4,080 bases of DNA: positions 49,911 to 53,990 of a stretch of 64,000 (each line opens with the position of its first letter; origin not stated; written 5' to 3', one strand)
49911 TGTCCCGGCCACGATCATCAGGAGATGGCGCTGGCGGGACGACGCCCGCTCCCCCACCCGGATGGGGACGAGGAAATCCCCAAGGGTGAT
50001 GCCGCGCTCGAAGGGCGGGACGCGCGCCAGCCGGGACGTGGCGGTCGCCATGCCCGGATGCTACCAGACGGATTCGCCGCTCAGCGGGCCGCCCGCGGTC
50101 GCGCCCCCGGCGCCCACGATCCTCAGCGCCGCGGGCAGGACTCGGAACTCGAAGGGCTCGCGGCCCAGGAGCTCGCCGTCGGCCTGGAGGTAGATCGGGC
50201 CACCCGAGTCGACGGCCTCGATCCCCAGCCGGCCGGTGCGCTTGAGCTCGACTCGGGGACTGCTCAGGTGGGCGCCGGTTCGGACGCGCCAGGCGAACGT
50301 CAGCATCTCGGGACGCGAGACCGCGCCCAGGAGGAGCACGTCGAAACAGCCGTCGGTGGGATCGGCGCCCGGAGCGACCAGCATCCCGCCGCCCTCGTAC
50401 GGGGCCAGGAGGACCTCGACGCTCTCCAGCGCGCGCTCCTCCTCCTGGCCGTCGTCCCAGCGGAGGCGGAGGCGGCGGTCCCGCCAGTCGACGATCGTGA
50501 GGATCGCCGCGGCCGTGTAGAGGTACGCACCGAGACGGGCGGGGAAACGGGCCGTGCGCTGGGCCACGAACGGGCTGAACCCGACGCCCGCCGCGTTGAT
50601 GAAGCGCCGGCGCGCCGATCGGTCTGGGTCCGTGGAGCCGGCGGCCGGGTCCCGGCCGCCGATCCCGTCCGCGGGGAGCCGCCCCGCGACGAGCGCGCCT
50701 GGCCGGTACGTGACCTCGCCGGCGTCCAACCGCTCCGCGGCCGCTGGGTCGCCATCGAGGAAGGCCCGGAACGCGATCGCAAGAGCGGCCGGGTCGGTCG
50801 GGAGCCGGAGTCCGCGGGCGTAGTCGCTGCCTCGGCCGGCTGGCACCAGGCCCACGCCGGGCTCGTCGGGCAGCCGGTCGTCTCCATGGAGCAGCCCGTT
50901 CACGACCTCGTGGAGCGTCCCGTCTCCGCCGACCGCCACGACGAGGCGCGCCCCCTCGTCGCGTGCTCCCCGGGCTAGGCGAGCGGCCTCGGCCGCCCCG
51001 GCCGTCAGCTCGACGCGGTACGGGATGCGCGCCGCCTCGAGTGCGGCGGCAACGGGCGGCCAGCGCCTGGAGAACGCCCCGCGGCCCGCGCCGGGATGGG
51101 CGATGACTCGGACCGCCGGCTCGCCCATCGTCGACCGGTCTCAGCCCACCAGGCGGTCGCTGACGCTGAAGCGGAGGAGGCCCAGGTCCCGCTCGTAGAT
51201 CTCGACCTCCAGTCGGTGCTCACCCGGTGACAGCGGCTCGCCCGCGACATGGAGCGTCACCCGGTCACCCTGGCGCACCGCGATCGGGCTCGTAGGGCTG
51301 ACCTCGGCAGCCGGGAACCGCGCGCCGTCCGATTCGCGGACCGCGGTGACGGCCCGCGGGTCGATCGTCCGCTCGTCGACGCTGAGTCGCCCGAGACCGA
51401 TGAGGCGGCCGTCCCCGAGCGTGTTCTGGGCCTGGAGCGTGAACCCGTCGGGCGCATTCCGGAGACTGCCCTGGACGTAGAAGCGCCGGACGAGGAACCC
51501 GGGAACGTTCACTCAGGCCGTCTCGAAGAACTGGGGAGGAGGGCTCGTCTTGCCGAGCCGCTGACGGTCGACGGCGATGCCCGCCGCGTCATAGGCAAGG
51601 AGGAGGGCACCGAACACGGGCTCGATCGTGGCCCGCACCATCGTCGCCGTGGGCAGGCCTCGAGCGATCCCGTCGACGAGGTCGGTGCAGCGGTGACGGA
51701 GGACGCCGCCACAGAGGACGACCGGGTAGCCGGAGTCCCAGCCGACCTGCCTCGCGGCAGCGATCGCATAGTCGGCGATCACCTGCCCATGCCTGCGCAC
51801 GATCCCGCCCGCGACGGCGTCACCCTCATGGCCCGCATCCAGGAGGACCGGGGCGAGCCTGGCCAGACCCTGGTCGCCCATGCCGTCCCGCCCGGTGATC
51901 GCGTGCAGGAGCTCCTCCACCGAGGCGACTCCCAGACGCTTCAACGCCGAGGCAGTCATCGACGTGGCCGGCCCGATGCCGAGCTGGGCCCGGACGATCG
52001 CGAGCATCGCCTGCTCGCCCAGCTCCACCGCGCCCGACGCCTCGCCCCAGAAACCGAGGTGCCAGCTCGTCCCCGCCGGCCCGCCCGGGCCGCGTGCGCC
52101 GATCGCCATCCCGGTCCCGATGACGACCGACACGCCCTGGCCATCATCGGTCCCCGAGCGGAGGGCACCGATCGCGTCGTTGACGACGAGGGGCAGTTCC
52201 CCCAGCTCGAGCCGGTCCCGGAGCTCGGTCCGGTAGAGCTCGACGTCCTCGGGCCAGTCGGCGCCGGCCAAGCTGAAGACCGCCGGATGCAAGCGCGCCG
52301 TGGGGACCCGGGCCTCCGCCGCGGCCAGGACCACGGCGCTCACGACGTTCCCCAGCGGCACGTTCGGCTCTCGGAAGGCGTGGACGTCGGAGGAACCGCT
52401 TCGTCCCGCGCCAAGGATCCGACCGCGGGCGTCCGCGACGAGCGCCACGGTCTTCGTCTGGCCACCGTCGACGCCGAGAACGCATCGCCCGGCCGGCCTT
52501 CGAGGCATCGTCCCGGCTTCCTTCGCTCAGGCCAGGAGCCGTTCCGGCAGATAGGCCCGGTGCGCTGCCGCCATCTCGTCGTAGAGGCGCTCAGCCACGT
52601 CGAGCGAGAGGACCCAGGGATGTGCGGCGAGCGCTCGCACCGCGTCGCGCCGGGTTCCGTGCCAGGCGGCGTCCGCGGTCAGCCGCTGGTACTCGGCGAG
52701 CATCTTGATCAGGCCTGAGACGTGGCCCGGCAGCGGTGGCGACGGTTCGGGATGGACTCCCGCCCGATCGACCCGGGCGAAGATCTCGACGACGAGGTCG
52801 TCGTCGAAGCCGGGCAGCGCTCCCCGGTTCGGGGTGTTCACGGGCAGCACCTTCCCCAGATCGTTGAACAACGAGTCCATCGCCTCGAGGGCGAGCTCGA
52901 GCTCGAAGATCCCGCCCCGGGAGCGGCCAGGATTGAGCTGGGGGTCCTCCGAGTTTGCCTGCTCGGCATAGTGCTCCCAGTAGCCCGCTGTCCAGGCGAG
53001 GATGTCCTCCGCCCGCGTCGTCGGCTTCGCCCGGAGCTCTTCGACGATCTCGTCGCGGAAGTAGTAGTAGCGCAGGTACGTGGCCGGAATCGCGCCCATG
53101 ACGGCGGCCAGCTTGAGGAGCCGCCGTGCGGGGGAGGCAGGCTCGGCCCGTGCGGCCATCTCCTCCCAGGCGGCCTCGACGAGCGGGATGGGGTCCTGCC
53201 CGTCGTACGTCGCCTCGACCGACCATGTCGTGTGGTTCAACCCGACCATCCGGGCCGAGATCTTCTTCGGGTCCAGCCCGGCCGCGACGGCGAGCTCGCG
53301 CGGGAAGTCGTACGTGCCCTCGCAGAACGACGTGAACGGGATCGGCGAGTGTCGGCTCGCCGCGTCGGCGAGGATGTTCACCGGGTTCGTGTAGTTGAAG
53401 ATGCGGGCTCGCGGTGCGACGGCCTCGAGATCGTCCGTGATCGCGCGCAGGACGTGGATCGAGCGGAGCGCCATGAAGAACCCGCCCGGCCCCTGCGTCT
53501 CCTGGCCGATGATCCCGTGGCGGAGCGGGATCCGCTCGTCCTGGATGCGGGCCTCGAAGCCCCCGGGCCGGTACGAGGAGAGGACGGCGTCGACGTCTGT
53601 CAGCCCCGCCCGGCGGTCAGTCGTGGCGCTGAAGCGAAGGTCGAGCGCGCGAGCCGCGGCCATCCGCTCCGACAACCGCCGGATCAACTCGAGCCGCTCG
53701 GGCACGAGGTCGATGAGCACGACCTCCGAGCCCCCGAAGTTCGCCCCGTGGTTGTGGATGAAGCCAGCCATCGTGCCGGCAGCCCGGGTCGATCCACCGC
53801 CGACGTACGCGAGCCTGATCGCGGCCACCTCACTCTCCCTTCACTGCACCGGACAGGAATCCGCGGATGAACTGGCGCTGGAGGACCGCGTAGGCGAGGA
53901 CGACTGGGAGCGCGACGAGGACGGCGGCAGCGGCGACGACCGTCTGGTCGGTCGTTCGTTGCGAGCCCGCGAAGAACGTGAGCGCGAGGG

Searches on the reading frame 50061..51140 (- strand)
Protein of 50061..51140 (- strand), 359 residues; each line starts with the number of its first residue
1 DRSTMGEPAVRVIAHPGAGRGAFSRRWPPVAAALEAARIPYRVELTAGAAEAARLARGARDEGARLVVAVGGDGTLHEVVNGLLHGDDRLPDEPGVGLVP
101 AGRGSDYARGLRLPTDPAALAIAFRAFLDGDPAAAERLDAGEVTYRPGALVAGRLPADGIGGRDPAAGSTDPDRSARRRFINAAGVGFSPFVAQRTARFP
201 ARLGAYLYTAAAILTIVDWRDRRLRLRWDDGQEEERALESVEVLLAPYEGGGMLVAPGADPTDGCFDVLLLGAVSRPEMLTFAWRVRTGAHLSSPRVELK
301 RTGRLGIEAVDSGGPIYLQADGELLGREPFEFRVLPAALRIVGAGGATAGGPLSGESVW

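Call 49: search_protein_families(library=pfam, proteins=[window:50061-51140:-], max_evalue=0.0001)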
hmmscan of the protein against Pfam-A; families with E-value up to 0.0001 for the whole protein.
window:50061-51140:- (359 aa): 2 families
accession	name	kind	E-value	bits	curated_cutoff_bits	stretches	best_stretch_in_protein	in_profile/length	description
PF19279.4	YegS_C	-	1.1e-28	100.4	27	1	186-342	5-157/158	YegS C-terminal NAD kinase beta sandwich-like domain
PF00781.29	DAGK_cat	-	9.4e-24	83.8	23.6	1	10-121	2-109/125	Diacylglycerol kinase catalytic domain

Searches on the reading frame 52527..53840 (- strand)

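Call 49: search_protein_families(library=pfam, proteins=[window:52527-53840:-], max_evalue=0.0001)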
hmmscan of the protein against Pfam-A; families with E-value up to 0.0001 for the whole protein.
window:52527-53840:- (437 aa): 2 families
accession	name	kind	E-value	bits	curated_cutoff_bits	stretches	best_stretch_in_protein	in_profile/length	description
PF11975.13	Glyco_hydro_4C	-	1.5e-40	139.9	24.1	1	198-410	1-211/211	Family 4 glycosyl hydrolase C-terminal domain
PF02056.22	Glyco_hydro_4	-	1.7e-37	129.2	23.2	1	10-184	2-178/183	Family 4 glycosyl hydrolase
